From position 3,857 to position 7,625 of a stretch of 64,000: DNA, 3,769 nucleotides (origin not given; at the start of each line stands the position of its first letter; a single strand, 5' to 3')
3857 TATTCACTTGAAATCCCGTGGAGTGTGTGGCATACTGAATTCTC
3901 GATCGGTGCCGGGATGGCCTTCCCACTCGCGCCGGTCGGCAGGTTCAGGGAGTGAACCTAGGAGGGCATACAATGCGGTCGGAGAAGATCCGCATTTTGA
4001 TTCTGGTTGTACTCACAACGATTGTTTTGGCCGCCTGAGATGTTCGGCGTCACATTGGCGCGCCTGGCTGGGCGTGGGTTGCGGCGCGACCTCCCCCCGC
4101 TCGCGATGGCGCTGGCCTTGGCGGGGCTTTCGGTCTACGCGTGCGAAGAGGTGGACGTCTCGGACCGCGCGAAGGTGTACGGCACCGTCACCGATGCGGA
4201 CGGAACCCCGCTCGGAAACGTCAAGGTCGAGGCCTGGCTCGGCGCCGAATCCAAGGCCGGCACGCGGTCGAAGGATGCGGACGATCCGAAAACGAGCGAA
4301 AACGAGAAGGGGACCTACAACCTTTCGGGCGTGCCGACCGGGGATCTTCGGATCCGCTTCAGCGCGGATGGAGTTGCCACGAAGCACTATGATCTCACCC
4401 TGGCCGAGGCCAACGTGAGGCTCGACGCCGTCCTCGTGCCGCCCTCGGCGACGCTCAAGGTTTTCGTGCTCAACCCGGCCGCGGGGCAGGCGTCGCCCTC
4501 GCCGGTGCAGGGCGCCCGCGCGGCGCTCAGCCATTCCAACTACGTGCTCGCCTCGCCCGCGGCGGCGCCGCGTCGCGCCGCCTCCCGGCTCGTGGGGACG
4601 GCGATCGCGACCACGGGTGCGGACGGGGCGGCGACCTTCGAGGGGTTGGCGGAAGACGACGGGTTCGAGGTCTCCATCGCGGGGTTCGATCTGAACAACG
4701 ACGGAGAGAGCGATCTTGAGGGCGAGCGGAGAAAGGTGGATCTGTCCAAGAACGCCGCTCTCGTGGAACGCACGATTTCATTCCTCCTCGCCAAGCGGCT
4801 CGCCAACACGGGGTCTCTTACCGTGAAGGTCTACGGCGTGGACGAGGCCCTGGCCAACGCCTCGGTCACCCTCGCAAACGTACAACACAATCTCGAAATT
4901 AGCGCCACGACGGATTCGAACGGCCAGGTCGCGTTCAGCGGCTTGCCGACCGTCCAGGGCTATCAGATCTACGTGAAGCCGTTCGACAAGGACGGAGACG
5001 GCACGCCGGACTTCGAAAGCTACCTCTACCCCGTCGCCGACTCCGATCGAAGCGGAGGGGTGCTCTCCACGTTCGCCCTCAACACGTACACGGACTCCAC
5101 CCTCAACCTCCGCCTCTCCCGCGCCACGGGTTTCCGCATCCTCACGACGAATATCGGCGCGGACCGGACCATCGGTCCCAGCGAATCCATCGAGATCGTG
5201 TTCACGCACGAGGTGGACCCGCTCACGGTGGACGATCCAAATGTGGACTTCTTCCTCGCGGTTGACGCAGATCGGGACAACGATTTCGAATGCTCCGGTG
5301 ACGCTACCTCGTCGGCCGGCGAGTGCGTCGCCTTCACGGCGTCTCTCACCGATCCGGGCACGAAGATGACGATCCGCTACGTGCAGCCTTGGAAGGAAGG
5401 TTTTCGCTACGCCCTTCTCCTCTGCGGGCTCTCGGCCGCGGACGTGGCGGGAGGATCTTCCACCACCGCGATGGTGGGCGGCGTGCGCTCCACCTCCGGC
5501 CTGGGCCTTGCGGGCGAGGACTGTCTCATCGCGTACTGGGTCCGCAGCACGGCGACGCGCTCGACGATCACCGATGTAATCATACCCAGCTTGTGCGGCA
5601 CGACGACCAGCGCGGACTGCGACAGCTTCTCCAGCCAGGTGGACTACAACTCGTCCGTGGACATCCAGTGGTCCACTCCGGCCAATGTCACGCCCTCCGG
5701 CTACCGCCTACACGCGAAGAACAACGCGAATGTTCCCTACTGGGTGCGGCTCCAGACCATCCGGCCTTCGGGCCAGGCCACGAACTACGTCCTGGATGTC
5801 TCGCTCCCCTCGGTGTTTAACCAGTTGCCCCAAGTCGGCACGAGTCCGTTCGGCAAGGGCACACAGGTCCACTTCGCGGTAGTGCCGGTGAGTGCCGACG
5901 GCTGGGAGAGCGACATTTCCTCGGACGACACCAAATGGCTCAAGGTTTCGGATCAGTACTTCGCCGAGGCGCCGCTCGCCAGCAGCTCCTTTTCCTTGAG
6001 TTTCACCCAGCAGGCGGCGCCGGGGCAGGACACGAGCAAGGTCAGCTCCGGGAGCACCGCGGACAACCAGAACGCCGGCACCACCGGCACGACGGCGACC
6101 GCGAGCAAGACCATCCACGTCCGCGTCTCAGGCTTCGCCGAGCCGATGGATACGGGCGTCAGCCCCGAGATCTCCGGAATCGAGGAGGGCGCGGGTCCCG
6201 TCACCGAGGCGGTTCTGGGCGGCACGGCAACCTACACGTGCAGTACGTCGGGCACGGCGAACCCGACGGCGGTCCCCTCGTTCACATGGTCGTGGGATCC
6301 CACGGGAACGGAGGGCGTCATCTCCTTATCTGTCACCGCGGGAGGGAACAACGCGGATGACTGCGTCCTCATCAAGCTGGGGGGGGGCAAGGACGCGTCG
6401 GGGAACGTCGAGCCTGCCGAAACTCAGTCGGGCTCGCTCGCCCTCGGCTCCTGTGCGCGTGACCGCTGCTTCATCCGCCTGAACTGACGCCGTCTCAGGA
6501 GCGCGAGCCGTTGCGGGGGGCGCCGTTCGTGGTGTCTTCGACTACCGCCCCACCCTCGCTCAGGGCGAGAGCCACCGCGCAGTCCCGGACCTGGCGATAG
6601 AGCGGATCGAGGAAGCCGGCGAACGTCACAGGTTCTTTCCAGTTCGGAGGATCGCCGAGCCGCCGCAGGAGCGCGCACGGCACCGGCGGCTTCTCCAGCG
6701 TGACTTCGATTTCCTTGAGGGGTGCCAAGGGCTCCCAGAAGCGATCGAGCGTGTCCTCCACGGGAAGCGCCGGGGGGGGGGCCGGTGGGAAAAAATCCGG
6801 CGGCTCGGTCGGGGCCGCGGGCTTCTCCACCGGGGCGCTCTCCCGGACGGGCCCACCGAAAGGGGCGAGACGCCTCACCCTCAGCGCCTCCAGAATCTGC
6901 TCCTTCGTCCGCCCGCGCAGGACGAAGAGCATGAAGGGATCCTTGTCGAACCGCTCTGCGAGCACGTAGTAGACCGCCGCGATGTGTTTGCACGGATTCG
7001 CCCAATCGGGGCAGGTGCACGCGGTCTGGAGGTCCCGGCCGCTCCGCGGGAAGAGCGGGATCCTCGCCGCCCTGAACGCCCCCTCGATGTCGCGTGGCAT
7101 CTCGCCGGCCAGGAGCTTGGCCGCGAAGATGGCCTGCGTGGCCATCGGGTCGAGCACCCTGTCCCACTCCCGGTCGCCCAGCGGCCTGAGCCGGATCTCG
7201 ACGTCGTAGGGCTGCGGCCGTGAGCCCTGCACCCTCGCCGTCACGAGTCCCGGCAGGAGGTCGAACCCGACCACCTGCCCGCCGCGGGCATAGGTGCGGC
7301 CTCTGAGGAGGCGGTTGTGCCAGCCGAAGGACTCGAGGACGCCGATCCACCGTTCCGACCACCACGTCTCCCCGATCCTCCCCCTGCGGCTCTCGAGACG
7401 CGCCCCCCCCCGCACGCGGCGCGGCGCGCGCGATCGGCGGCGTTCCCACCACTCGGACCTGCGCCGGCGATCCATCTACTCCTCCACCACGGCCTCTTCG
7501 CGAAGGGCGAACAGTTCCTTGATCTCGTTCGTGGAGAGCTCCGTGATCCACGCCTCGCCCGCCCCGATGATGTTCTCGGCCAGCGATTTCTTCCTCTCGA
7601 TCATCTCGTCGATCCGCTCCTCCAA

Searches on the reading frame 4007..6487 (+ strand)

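Call 81: search_protein_families(library=pfam, proteins=[window:4007-6487:+], max_evalue=0.00001)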
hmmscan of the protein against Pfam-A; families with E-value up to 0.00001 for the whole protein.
window:4007-6487:+ (826 aa): 1 family
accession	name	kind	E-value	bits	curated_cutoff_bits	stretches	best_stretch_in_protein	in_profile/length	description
PF13620.12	CarboxypepD_reg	-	1.5e-15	57.7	32.3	1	57-143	2-81/82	Carboxypeptidase regulatory-like domain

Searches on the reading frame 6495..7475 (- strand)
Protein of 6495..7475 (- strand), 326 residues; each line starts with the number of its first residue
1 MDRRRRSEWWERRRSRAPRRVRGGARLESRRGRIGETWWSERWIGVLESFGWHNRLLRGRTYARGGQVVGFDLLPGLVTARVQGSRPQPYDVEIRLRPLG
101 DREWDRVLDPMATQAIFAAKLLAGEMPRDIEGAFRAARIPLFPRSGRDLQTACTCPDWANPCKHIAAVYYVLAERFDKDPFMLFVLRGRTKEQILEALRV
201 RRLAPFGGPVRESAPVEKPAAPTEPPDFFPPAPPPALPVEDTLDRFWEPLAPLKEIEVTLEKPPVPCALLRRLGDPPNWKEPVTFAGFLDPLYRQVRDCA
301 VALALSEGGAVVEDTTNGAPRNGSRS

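Call 81: search_protein_families(library=pfam, proteins=[window:6495-7475:-], max_evalue=0.00001)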
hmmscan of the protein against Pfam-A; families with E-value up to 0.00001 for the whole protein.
window:6495-7475:- (326 aa): 1 family
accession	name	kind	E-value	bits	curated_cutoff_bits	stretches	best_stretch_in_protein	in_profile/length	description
PF04434.22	SWIM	-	9.6e-06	25.5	19.6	0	148-171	10-36/38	SWIM zinc finger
